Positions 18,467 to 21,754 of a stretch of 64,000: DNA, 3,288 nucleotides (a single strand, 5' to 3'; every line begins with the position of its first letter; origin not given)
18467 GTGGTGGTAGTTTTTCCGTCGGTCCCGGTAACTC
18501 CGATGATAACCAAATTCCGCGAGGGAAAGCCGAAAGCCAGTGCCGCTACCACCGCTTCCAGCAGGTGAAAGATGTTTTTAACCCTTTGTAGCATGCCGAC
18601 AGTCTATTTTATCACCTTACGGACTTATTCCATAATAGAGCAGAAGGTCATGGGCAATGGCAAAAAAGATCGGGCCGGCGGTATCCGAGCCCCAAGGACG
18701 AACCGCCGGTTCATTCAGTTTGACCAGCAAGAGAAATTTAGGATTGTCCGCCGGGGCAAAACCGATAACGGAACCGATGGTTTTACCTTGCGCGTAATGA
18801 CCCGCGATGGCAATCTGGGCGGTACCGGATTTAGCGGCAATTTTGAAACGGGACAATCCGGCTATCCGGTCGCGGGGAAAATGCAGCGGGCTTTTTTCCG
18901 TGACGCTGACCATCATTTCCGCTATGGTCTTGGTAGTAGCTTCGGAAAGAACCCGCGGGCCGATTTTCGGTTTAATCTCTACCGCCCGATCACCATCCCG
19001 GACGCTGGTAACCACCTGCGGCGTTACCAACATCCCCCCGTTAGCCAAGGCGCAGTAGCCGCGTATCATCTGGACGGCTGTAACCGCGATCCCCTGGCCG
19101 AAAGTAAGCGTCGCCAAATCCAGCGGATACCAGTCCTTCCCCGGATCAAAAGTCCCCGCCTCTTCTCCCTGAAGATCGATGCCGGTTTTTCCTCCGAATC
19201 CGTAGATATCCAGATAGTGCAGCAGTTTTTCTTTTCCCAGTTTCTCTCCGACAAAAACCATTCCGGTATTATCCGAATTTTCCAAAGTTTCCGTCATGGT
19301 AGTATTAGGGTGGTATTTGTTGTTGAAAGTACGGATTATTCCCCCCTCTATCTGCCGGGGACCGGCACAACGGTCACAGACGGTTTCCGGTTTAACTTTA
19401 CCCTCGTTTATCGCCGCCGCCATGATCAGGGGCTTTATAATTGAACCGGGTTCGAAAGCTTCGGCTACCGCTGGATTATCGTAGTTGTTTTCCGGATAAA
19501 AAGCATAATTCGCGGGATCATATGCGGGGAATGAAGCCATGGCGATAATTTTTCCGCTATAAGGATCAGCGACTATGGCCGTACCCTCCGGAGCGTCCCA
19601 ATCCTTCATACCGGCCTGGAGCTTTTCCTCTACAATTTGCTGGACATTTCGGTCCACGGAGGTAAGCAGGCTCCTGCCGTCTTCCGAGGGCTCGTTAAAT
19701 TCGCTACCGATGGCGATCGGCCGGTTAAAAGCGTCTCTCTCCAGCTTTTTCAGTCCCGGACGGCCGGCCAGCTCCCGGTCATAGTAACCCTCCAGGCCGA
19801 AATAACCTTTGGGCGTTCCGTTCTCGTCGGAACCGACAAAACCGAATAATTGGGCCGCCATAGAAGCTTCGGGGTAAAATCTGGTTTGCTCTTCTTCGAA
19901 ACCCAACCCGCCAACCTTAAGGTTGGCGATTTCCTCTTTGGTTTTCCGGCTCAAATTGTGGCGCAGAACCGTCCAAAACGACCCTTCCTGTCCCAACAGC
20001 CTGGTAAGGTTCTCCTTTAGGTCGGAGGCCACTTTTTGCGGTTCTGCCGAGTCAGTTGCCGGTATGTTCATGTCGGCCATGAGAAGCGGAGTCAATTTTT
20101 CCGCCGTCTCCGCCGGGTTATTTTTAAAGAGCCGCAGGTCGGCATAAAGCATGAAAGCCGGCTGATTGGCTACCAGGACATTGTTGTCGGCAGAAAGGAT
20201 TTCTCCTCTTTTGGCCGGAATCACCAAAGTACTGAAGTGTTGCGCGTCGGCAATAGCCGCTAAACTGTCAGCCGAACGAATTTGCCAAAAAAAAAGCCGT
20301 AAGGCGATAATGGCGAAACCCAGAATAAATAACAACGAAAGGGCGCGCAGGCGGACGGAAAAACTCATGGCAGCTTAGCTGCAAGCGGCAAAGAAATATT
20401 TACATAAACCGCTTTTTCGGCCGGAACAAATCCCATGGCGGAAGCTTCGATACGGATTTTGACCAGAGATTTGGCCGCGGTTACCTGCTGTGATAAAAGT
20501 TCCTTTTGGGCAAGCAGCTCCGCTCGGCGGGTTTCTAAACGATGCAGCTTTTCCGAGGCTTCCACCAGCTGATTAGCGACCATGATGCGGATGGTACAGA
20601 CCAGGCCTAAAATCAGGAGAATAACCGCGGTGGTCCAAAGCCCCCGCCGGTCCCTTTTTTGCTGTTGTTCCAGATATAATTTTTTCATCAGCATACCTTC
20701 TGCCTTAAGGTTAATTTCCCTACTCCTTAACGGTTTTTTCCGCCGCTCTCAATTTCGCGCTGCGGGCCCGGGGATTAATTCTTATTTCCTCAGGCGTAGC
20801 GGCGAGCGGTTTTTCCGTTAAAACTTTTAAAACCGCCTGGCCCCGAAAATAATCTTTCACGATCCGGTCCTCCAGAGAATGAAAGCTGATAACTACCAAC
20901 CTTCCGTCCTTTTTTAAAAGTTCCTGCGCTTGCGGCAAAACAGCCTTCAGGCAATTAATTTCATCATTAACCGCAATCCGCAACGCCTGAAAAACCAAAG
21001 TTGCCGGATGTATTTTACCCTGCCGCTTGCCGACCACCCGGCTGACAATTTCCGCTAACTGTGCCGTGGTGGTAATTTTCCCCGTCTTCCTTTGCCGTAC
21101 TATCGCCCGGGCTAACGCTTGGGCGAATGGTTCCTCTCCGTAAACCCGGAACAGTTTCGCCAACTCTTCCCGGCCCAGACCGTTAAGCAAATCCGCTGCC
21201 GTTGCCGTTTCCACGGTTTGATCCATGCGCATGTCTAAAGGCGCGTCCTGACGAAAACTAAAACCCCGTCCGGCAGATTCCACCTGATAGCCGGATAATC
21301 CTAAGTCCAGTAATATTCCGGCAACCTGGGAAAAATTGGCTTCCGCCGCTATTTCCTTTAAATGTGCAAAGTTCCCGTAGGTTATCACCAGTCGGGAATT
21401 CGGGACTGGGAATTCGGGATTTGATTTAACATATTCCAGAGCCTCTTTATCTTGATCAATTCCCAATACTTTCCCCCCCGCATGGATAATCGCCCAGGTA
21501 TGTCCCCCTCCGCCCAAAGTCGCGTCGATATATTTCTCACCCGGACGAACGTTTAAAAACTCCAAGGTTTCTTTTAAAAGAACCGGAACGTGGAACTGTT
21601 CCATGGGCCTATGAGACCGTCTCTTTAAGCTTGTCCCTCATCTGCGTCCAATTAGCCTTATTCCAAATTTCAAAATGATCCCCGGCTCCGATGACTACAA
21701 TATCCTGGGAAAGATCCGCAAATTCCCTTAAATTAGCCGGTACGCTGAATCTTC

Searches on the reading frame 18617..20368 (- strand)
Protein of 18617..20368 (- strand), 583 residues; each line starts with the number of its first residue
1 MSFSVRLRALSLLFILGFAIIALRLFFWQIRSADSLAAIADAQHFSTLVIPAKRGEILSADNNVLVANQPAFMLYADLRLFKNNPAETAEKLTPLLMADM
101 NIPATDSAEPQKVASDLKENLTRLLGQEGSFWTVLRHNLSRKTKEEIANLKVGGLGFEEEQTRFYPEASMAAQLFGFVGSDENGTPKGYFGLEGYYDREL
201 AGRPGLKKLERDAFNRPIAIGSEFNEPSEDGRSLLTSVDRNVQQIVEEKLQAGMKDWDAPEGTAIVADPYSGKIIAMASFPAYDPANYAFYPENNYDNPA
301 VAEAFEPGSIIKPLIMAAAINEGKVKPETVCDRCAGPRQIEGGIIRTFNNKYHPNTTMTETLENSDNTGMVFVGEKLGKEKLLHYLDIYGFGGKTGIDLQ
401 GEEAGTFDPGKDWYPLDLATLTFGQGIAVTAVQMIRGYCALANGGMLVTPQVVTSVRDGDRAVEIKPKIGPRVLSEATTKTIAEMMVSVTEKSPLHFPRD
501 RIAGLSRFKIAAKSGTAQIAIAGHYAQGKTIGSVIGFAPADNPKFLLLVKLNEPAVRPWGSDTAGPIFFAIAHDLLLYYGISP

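Call 10: search_protein_families(library=pfam, proteins=[window:18617-20368:-], max_evalue=0.01)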
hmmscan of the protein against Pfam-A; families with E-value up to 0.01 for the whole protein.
window:18617-20368:- (583 aa): 3 families
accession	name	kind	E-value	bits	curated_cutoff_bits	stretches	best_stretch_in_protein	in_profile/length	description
PF00905.27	Transpeptidase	-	5.8e-65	219.9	22.1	1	262-571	1-297/299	Penicillin binding protein transpeptidase domain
PF03717.20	PBP_dimer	-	2e-20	74.4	24.4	1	50-218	2-176/180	Penicillin-binding Protein dimerisation domain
PF13354.11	Beta-lactamase2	-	0.00094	19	22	1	303-393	19-114/214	Beta-lactamase enzyme family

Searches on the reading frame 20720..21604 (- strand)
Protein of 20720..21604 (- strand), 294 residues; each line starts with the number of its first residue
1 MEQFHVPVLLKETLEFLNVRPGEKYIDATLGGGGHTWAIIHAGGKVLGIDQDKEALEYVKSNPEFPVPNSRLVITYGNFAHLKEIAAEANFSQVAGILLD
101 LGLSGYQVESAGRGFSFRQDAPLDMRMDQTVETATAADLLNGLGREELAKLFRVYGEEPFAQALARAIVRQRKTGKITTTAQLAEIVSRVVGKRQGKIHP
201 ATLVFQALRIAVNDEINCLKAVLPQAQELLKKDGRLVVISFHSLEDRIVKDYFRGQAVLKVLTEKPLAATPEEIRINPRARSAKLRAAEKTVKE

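Call 10: search_protein_families(library=pfam, proteins=[window:20720-21604:-], max_evalue=0.01)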
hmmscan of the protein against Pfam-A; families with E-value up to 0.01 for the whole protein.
window:20720-21604:- (294 aa): 3 families
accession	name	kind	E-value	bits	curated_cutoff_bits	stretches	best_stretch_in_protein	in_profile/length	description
PF01795.25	Methyltransf_5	-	1.8e-95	320.5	27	1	3-290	2-308/309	MraW methylase family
PF13847.12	Methyltransf_31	-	0.00037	20.6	27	0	22-62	4-47/145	Methyltransferase domain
PF09445.16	Methyltransf_15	-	0.0015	18.6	22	1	24-82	3-61/165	RNA cap guanine-N2 methyltransferase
